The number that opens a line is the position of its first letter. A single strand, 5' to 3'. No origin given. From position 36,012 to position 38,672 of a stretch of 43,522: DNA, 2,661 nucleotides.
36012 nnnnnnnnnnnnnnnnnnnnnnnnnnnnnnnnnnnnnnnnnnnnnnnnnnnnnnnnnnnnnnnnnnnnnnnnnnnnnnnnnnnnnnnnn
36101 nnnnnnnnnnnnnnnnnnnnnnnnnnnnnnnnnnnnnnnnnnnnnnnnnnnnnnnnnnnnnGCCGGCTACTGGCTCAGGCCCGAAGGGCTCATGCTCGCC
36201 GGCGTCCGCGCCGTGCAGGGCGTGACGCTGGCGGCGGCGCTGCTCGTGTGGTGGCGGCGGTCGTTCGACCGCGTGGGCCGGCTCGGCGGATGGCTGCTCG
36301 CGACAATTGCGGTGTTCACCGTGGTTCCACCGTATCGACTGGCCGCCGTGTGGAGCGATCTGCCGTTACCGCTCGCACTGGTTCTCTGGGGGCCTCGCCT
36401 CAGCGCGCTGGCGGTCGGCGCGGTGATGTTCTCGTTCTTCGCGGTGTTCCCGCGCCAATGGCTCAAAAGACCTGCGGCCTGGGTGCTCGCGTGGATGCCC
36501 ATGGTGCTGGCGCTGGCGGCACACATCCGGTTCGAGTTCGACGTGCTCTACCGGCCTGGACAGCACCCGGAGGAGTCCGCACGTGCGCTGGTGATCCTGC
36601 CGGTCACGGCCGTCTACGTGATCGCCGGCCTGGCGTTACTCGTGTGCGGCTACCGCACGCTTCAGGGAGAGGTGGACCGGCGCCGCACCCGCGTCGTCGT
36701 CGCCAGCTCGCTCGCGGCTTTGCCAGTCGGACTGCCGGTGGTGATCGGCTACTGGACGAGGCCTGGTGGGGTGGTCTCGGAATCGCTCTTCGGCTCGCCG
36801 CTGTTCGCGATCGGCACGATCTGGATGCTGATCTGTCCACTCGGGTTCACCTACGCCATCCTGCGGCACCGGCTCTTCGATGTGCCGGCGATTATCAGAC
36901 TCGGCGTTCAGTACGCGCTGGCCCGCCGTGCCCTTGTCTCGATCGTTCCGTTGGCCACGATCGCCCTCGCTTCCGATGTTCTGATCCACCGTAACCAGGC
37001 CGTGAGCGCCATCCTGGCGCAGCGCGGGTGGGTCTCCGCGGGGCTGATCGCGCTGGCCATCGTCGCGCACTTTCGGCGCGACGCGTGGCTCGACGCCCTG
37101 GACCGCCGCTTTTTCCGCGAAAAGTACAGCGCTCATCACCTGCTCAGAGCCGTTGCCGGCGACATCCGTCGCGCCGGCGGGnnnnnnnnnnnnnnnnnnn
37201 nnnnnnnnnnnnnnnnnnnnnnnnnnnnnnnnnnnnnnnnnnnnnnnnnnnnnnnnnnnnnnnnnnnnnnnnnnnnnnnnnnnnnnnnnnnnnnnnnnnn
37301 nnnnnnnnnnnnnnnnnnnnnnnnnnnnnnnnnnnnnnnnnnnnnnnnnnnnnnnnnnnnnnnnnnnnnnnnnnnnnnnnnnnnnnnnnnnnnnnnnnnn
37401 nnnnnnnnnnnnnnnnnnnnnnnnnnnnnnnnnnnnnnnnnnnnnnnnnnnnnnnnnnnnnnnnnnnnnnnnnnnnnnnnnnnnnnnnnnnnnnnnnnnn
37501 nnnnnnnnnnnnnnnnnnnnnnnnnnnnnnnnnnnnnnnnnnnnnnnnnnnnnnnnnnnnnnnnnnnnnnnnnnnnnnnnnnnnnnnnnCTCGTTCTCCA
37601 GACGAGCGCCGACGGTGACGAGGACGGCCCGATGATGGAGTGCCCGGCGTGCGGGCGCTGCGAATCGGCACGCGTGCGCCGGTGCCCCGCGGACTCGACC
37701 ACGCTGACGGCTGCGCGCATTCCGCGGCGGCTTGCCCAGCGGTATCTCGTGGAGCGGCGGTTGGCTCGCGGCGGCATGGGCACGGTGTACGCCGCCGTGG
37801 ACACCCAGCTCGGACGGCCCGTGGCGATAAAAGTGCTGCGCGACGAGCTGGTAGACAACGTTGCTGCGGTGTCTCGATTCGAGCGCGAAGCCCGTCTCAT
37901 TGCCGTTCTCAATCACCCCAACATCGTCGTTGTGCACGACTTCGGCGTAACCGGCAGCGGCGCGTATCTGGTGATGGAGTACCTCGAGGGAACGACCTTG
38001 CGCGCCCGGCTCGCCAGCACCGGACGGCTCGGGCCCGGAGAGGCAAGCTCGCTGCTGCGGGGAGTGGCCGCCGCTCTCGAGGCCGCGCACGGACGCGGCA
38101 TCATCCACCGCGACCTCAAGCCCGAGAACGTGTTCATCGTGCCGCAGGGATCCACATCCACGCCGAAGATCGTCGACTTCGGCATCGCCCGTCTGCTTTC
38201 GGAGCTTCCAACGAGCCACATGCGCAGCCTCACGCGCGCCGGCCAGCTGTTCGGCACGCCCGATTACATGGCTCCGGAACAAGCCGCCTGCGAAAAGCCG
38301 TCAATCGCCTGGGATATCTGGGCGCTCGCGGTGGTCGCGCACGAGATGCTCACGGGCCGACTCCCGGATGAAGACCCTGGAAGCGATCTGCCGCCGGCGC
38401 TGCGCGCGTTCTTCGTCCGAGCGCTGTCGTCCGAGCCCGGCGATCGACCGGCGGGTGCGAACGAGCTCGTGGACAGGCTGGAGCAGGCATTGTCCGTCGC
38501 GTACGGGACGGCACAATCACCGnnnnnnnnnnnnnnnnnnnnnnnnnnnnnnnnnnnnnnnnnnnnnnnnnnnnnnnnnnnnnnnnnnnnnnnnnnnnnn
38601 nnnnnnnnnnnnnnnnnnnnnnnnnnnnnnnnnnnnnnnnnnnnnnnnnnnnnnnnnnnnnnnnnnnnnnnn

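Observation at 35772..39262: Sensor Ser/Thr kinase with inverted domain order (PDZ, multi-TM, GAF, Zn-ribbon, then kinase at the C-terminus), translationally coupled to an ECF sigma factor.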

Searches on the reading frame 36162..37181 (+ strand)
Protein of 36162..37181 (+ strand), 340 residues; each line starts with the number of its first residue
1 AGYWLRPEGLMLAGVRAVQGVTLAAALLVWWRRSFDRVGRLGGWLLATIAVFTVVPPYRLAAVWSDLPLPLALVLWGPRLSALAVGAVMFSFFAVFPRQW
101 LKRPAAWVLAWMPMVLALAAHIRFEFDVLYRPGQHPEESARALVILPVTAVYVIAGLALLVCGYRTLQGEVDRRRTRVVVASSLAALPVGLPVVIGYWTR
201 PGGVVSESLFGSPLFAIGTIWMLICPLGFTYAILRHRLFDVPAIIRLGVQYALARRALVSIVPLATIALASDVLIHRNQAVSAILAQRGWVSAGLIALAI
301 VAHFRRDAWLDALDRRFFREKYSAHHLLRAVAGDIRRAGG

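Call 54: search_protein_representatives(protein=window:36162-37181:+)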
Query: 340 residues. Proteins with E-value up to 0.001 (for the whole library): 1378; up to 1e-10: 403; up to 1e-30: 155. The best 150 are listed.
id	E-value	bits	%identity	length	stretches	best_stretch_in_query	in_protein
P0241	5.7e-108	377.7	76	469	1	1-235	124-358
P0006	1.1e-101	357.1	55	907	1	3-339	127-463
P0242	4.3e-97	341.9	55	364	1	2-297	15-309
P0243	2.0e-85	303.5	48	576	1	1-338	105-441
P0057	1.3e-84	300.9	51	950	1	4-339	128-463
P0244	9.1e-82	291.5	51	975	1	1-336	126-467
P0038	2.3e-80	286.9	48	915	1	7-339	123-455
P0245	7.2e-78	278.7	47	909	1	2-339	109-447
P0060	1.7e-74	267.6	45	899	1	3-337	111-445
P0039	2.0e-74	267.4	45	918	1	2-339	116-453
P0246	1.6e-73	264.4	45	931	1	3-339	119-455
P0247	4.8e-73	262.8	44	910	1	3-339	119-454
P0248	6.1e-73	262.5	43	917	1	3-337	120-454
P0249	2.6e-72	260.5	46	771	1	9-338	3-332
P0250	4.2e-71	256.4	44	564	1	2-337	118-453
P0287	1.1e-54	202.5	41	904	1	22-339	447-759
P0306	2.0e-48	181.9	40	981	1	22-338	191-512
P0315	9.9e-46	173.0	39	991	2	5-338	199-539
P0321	2.7e-44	168.3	38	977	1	22-338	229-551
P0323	1.7e-43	165.7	33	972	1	2-332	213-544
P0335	1.8e-41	159.0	38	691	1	22-338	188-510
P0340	1.2e-40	156.3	38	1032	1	21-338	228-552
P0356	2.2e-36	142.3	39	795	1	2-338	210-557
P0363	2.8e-34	135.4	36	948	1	12-339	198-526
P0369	3.4e-33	131.8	39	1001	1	22-338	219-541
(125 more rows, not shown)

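Call 55: search_protein_families(library=pfam, proteins=[P0287, P0340, P0369, P0321, P0306, P0315, P0323, P0356, P0363, P0335], max_evalue=0.0001)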
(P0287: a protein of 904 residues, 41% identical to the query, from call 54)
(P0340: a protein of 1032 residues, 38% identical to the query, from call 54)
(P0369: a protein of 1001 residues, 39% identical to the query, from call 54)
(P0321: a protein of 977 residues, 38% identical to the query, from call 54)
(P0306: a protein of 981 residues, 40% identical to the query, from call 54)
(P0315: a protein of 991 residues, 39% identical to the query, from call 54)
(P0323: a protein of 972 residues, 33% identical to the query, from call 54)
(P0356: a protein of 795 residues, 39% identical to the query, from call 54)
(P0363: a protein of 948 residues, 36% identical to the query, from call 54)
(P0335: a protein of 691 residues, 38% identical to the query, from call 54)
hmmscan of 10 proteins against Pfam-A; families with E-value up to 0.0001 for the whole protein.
P0287 (904 aa): 7 families
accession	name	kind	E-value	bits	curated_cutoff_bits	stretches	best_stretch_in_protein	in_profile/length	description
PF00069.31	Pkinase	-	5.1e-49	167.5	31.7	1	9-278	1-257/263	Protein kinase domain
PF07714.23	PK_Tyr_Ser-Thr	-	8.7e-36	124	23.1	1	11-273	3-250/258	Protein tyrosine and serine/threonine kinase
PF01636.29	APH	-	4.8e-11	43.3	23.2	0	115-158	154-202/239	Phosphotransferase enzyme family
PF00595.29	PDZ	-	4.3e-07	30.7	23.2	1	353-401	25-73/81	PDZ domain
PF03109.22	ABC1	-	5.1e-07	29.5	22.9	1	49-154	115-215/244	ABC1 atypical kinase-like domain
PF13180.12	PDZ_2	-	3.7e-06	27.6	27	1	351-419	10-78/80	PDZ domain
PF17820.7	PDZ_6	-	2.2e-05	24.5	27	1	357-393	2-38/54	PDZ domain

P0340 (1032 aa): 4 families
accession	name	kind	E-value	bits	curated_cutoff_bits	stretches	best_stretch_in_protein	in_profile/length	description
PF00069.31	Pkinase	-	2e-37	129.5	31.7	1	745-967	2-206/263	Protein kinase domain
PF07714.23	PK_Tyr_Ser-Thr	-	4e-21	75.9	23.1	1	747-975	4-222/258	Protein tyrosine and serine/threonine kinase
PF06293.20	Kdo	-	3.2e-06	27.2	21.3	1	748-892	17-166/207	Lipopolysaccharide kinase (Kdo/WaaP) family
PF17820.7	PDZ_6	-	4.9e-06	26.6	27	1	144-178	2-36/54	PDZ domain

P0369 (1001 aa): 5 families
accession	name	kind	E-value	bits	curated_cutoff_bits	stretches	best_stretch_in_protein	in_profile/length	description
PF00069.31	Pkinase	-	4.8e-42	144.6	31.7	1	729-983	1-252/263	Protein kinase domain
PF07714.23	PK_Tyr_Ser-Thr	-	7.9e-28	97.9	23.1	1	731-939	3-207/258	Protein tyrosine and serine/threonine kinase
PF06293.20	Kdo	-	1.5e-07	31.5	21.3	1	792-876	81-167/207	Lipopolysaccharide kinase (Kdo/WaaP) family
PF01636.29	APH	-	1.3e-06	28.8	23.2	0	844-878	165-197/239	Phosphotransferase enzyme family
PF03109.22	ABC1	-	5.2e-06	26.2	22.9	0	774-887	110-223/244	ABC1 atypical kinase-like domain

P0321 (977 aa): 6 families
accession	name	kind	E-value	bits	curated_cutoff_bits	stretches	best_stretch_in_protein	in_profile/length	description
PF00069.31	Pkinase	-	7.5e-42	144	31.7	1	702-963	2-253/263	Protein kinase domain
PF07714.23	PK_Tyr_Ser-Thr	-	8.8e-26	91.2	23.1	1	704-963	4-250/258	Protein tyrosine and serine/threonine kinase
PF13180.12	PDZ_2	-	8.1e-11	42.5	27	1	130-200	5-75/80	PDZ domain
PF17820.7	PDZ_6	-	2.9e-09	37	27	1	140-176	1-37/54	PDZ domain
PF00595.29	PDZ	-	1.4e-07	32.2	23.2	1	128-178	10-66/81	PDZ domain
PF06293.20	Kdo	-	1.5e-07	31.5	21.3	1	704-849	16-166/207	Lipopolysaccharide kinase (Kdo/WaaP) family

P0306 (981 aa): 6 families
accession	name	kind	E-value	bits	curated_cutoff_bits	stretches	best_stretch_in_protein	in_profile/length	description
PF00069.31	Pkinase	-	1.3e-44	153.1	31.7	1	706-967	1-254/263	Protein kinase domain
PF07714.23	PK_Tyr_Ser-Thr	-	2.1e-26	93.2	23.1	1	707-967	2-251/258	Protein tyrosine and serine/threonine kinase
PF17820.7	PDZ_6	-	1.6e-09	37.8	27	1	98-142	1-46/54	PDZ domain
PF06293.20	Kdo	-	1.5e-08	34.7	21.3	1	709-853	16-166/207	Lipopolysaccharide kinase (Kdo/WaaP) family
PF00595.29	PDZ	-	1.3e-07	32.3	23.2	1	82-138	8-68/81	PDZ domain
PF13180.12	PDZ_2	-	6.6e-07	30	27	1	96-167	13-80/80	PDZ domain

P0315 (991 aa): 7 families
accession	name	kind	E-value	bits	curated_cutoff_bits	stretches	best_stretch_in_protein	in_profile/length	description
PF00069.31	Pkinase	-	2.6e-46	158.6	31.7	1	724-976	1-253/263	Protein kinase domain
PF07714.23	PK_Tyr_Ser-Thr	-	3.5e-31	108.9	23.1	1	725-976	2-250/258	Protein tyrosine and serine/threonine kinase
PF17820.7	PDZ_6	-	1.6e-09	37.8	27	1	130-163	1-34/54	PDZ domain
PF00595.29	PDZ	-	5.3e-09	36.8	23.2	1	124-174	21-72/81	PDZ domain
PF01636.29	APH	-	8.5e-08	32.7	23.2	0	837-881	163-208/239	Phosphotransferase enzyme family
PF13180.12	PDZ_2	-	4.4e-06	27.3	27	1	115-193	1-78/80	PDZ domain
PF03109.22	ABC1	-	3.6e-05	23.4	22.9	0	797-879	142-223/244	ABC1 atypical kinase-like domain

P0323 (972 aa): 7 families
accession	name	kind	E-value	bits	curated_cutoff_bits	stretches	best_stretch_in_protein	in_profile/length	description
PF00069.31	Pkinase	-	4.8e-48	164.3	31.7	1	698-912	2-201/263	Protein kinase domain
PF07714.23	PK_Tyr_Ser-Thr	-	6.8e-28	98.1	23.1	1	698-908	2-205/258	Protein tyrosine and serine/threonine kinase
PF13180.12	PDZ_2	-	1.5e-09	38.4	27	1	130-202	3-75/80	PDZ domain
PF17820.7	PDZ_6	-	3.6e-09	36.7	27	1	142-173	1-32/54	PDZ domain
PF01636.29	APH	-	3.4e-06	27.5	23.2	0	736-814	34-109/239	Phosphotransferase enzyme family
PF00595.29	PDZ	-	4.8e-06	27.3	23.2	1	128-173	10-59/81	PDZ domain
PF06293.20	Kdo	-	4.4e-05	23.5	21.3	0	707-846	23-169/207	Lipopolysaccharide kinase (Kdo/WaaP) family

P0356 (795 aa): 1 family
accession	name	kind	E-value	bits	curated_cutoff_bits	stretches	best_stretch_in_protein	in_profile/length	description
PF17820.7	PDZ_6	-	1.4e-06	28.4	27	1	149-171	2-24/54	PDZ domain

P0363 (948 aa): 4 families
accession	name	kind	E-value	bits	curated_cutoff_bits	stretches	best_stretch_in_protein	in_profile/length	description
PF00069.31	Pkinase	-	3.3e-46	158.2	31.7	1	677-889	1-203/263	Protein kinase domain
PF07714.23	PK_Tyr_Ser-Thr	-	1.2e-29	103.8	23.1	1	679-888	3-210/258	Protein tyrosine and serine/threonine kinase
PF06293.20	Kdo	-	3.7e-07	30.2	21.3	1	753-824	94-167/207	Lipopolysaccharide kinase (Kdo/WaaP) family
PF17820.7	PDZ_6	-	7.1e-07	29.3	27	1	114-140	1-27/54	PDZ domain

P0335 (691 aa): 5 families
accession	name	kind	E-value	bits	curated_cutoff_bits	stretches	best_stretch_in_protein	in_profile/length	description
PF00069.31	Pkinase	-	5.9e-19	68.9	31.7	1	518-674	105-253/263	Protein kinase domain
PF17820.7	PDZ_6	-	2.6e-08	33.9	27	1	102-137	1-36/54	PDZ domain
PF07714.23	PK_Tyr_Ser-Thr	-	8.2e-08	32.3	23.1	1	530-673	121-249/258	Protein tyrosine and serine/threonine kinase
PF13180.12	PDZ_2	-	6.6e-06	26.8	27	1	98-161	11-74/80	PDZ domain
PF00595.29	PDZ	-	8e-05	23.4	23.2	0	100-140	26-66/81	PDZ domain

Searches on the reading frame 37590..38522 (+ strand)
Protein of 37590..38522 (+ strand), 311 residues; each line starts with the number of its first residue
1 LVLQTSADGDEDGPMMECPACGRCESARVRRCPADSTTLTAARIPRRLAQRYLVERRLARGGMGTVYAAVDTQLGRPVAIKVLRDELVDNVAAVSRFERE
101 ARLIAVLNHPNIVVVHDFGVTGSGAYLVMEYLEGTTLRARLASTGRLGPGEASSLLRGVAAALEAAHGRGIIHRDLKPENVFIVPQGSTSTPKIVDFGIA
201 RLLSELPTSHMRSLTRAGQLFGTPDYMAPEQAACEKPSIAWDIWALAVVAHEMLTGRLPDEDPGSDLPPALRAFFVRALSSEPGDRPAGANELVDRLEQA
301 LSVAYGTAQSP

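Call 43: search_solved_structures(query=window:37590-38522:+, max_evalue=1e-10, show_alignments=2)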
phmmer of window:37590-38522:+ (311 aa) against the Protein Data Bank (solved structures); distinct sequences matched with E-value up to 1e-10: 1309 (the best 60 are shown).
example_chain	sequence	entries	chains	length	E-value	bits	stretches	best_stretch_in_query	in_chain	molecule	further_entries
9tmq_A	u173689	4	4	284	4e-47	164.3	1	43-294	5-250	Serine/threonine-protein kinase PknA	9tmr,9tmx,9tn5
6b2q_A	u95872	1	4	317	4.2e-47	164.3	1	42-294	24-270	Serine/threonine-protein kinase PknA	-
4ow8_A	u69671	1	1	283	4.4e-47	164.2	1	43-294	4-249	Serine/threonine-protein kinase PknA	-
4x3f_A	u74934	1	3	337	5.9e-47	163.8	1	43-294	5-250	Serine/threonine-protein kinase PknA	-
9ruk_A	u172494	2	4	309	5.1e-43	150.9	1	44-273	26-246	Serine/threonine-protein kinase StkP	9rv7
9ru3_A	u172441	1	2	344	7.9e-43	150.2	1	45-272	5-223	Serine/threonine-protein kinase StkP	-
9ruj_A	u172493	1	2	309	3e-42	148.3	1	44-273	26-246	Serine/threonine-protein kinase StkP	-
5u94_A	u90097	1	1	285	8.1e-40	140.4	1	43-281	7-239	Serine/threonine-protein kinase PknB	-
1o6y_A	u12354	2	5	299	1.3e-39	139.7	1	44-279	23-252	SERINE/THREONINE-PROTEIN KINASE PKNB | Probable serine/threonine-protein kinase pknB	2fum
1mru_A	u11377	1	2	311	1.4e-39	139.6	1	44-283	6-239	Probable serine/threonine-protein kinase pknB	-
6b2p_A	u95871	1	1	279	1.4e-39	139.6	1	44-283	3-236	Serine/threonine-protein kinase PknB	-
3f69_A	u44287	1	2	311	6.8e-39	137.3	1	44-283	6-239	Serine/threonine-protein kinase pknB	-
6i2p_A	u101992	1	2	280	1.2e-38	136.5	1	44-283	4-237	Serine/threonine-protein kinase PknB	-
3f61_A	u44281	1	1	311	1.3e-38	136.4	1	44-283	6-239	Serine/threonine-protein kinase pknB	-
3ori_A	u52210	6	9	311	1.7e-38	136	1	44-283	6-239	Serine/threonine protein kinase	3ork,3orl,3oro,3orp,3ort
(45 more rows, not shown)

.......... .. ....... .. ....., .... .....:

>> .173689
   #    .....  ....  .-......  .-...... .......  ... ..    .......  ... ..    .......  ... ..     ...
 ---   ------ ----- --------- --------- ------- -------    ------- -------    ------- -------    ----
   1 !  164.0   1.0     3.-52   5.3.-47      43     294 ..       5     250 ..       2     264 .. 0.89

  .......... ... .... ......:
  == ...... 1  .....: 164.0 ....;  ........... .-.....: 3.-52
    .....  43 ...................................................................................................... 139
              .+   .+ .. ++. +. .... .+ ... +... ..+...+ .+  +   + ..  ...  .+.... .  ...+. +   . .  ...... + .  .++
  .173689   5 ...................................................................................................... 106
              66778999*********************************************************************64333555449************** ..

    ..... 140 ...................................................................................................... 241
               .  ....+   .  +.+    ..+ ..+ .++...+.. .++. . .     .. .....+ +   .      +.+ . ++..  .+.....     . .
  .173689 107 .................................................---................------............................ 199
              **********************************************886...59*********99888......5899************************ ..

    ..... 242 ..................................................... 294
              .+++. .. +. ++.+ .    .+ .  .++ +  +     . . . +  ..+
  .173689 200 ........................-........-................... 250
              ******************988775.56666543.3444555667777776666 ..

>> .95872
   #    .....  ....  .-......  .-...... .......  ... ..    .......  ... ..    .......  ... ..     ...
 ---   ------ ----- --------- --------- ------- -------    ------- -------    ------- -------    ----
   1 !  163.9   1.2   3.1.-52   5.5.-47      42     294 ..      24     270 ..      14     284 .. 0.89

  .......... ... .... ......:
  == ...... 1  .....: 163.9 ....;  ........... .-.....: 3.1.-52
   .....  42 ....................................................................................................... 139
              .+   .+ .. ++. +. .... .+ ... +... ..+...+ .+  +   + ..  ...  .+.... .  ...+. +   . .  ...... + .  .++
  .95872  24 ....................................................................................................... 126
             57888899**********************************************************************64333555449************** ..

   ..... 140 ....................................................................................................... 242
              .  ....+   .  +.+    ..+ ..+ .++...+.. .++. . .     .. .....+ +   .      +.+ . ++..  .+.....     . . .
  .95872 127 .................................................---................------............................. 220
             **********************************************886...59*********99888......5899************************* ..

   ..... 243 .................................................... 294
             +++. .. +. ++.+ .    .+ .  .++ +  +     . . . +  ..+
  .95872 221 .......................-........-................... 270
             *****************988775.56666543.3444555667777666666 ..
